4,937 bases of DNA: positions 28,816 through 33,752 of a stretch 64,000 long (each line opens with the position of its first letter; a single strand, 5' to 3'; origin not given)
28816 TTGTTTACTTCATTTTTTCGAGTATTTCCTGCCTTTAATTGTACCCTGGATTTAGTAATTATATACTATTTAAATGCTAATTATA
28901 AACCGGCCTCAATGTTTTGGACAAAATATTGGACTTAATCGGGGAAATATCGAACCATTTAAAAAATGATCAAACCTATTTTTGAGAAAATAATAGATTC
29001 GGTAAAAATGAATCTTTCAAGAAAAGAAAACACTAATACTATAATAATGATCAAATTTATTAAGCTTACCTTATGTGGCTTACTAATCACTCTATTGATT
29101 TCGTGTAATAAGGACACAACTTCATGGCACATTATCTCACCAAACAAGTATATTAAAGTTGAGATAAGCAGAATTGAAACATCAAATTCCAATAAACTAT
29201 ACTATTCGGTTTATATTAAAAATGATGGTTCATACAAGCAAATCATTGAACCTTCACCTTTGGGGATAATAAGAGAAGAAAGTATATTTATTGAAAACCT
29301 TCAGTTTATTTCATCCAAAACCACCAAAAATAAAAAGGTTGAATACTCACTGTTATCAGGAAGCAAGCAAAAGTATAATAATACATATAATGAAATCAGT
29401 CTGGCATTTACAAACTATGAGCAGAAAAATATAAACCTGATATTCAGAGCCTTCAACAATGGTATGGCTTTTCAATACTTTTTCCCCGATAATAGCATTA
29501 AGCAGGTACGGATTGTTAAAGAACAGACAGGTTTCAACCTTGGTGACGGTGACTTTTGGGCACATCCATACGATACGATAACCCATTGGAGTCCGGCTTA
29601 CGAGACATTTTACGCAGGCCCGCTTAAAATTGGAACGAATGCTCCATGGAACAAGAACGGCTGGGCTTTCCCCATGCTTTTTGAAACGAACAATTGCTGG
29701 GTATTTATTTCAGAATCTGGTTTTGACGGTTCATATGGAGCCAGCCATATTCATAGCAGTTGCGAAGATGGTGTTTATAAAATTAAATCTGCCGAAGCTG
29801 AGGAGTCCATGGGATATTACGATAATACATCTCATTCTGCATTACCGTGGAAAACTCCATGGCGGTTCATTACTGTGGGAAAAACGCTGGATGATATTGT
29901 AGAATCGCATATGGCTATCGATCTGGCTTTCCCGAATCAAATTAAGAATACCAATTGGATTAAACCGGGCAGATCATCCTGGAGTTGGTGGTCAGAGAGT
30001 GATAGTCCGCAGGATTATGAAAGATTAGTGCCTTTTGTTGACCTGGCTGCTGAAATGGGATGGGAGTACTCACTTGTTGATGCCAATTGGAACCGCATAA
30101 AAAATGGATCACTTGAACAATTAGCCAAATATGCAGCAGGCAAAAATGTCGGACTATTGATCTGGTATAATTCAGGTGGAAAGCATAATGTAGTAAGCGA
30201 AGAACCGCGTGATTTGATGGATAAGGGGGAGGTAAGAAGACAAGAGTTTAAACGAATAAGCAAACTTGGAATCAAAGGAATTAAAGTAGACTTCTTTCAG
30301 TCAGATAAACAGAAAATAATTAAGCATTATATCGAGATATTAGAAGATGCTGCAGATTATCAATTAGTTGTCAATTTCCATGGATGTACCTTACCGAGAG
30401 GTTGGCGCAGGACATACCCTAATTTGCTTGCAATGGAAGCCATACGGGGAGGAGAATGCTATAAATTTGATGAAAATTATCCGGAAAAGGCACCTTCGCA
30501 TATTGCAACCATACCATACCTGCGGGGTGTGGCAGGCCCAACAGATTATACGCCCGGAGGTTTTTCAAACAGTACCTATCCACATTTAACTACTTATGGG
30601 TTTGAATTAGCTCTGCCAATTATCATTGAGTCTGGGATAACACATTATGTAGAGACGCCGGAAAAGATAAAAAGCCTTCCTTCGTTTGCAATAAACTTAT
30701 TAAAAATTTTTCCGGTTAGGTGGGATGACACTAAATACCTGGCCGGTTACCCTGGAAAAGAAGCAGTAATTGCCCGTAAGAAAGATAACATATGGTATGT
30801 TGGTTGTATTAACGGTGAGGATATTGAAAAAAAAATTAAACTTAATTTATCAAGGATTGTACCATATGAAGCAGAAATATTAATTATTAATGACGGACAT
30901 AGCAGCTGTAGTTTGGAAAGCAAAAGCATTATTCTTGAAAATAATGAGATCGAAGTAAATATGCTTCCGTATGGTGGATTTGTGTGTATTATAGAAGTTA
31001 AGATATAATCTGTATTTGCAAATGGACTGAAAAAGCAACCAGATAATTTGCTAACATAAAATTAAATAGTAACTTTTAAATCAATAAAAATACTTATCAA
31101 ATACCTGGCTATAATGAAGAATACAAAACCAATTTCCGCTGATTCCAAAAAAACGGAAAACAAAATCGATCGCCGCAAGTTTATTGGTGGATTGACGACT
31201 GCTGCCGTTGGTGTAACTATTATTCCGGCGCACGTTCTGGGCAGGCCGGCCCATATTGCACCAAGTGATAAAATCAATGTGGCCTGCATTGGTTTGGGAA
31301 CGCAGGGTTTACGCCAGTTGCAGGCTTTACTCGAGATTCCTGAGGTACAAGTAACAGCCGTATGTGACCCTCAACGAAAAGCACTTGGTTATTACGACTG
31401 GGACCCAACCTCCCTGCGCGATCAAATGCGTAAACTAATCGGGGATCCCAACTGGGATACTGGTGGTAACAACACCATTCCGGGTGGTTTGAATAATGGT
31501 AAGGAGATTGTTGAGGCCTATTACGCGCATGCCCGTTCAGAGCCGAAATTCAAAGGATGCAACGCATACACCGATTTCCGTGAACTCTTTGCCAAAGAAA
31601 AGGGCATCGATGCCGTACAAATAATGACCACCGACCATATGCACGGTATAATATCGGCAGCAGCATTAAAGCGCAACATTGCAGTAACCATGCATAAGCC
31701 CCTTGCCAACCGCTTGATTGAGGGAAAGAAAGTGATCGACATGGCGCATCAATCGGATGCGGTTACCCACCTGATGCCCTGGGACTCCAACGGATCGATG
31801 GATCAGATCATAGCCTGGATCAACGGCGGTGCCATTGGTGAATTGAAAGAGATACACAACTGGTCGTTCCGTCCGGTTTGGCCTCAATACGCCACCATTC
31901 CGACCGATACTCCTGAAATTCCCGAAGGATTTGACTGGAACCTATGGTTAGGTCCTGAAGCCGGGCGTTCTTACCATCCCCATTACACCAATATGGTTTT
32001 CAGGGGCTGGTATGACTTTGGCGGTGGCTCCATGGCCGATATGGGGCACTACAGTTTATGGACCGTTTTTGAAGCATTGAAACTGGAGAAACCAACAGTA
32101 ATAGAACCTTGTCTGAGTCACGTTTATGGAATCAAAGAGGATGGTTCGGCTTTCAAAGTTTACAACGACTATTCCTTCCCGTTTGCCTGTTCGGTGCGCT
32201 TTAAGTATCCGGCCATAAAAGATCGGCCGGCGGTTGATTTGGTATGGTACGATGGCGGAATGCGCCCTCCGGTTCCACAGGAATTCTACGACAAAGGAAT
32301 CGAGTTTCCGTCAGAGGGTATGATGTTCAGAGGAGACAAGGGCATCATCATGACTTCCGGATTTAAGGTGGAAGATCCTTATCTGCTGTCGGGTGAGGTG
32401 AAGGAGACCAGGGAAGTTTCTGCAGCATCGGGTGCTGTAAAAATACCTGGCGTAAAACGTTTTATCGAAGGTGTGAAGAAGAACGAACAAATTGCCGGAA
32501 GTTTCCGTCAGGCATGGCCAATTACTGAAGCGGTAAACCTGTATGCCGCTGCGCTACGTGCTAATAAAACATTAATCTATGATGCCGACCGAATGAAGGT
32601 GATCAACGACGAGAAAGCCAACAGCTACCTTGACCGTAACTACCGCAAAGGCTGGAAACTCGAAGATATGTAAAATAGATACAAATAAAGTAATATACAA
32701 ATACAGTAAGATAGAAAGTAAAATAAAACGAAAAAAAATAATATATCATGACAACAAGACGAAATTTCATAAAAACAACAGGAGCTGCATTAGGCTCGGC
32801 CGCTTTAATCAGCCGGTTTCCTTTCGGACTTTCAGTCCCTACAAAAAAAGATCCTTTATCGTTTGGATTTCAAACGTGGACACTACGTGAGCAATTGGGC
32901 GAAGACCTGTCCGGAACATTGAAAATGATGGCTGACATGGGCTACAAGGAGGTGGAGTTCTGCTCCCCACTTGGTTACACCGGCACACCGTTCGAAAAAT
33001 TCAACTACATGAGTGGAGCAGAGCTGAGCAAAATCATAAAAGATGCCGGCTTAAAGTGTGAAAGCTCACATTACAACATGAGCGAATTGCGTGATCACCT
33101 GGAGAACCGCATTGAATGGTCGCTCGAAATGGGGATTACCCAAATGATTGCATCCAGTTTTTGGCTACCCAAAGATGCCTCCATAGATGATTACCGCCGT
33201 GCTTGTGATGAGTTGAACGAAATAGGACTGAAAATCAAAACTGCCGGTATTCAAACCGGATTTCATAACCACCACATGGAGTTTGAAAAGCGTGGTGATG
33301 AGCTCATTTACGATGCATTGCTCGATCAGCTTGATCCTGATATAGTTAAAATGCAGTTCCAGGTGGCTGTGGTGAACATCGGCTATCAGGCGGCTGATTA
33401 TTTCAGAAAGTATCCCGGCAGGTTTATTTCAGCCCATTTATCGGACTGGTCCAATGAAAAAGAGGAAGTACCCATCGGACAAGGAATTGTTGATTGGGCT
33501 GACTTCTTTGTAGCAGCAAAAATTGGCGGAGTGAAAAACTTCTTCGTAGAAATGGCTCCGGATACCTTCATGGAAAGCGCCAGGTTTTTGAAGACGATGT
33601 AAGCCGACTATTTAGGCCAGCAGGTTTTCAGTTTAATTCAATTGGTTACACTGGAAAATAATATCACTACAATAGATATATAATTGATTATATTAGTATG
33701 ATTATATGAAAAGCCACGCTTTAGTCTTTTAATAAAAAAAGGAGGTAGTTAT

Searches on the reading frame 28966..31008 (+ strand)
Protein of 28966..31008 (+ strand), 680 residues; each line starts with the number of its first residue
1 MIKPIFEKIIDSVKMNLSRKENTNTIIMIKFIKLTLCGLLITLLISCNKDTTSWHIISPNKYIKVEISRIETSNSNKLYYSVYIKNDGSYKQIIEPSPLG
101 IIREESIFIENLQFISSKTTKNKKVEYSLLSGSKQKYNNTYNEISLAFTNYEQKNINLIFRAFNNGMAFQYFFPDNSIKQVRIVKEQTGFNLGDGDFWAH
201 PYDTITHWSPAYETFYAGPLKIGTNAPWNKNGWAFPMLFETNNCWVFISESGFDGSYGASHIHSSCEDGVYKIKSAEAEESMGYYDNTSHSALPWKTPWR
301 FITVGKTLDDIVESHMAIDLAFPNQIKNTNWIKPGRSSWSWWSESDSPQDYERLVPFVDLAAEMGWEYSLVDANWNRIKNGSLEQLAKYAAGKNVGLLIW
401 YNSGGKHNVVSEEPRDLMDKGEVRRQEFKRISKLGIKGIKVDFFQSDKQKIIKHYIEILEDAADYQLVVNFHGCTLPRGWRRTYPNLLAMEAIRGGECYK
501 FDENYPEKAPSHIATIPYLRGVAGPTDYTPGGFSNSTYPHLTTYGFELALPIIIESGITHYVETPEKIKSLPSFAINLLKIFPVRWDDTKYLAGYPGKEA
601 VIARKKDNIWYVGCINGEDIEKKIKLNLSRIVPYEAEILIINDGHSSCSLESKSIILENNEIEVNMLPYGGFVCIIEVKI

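Call 6: search_protein_families(library=pfam, proteins=[window:28966-31008:+], max_evalue=0.01)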
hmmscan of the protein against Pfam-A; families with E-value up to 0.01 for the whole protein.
window:28966-31008:+ (680 aa): 3 families
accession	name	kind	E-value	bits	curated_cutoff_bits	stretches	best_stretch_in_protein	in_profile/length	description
PF10566.15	Glyco_hydro_97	-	1.1e-59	202.6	32.5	1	329-570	2-263/275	Glycoside hydrolase 97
PF14508.12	GH97_N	-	4.7e-43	147.8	25.3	1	57-323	2-229/229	Glycosyl-hydrolase 97 N-terminal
PF14509.12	GH97_C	-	5.1e-17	62.4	25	1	586-676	2-96/97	Glycosyl-hydrolase 97 C-terminal, oligomerisation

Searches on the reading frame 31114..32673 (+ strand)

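Call 17: search_protein_families(library=pfam, proteins=[window:31114-32673:+], max_evalue=0.001)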
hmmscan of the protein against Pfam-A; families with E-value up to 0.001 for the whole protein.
window:31114-32673:+ (519 aa): 2 families
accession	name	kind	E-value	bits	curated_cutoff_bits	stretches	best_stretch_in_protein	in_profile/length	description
PF19051.5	GFO_IDH_MocA_C2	-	7.3e-21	75.3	23.3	2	249-315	32-94/254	Oxidoreductase family, C-terminal alpha/beta domain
PF01408.29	GFO_IDH_MocA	-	2.3e-12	48.1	24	1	138-217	37-115/120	Oxidoreductase family, NAD-binding Rossmann fold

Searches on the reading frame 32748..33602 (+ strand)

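Call 17: search_protein_families(library=pfam, proteins=[window:32748-33602:+], max_evalue=0.001)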
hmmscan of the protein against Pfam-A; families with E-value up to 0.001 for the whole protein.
window:32748-33602:+ (284 aa): 1 family
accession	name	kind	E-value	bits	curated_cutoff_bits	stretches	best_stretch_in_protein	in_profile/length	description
PF01261.30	AP_endonuc_2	-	1e-13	52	31.1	1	61-283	4-248/249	Xylose isomerase-like TIM barrel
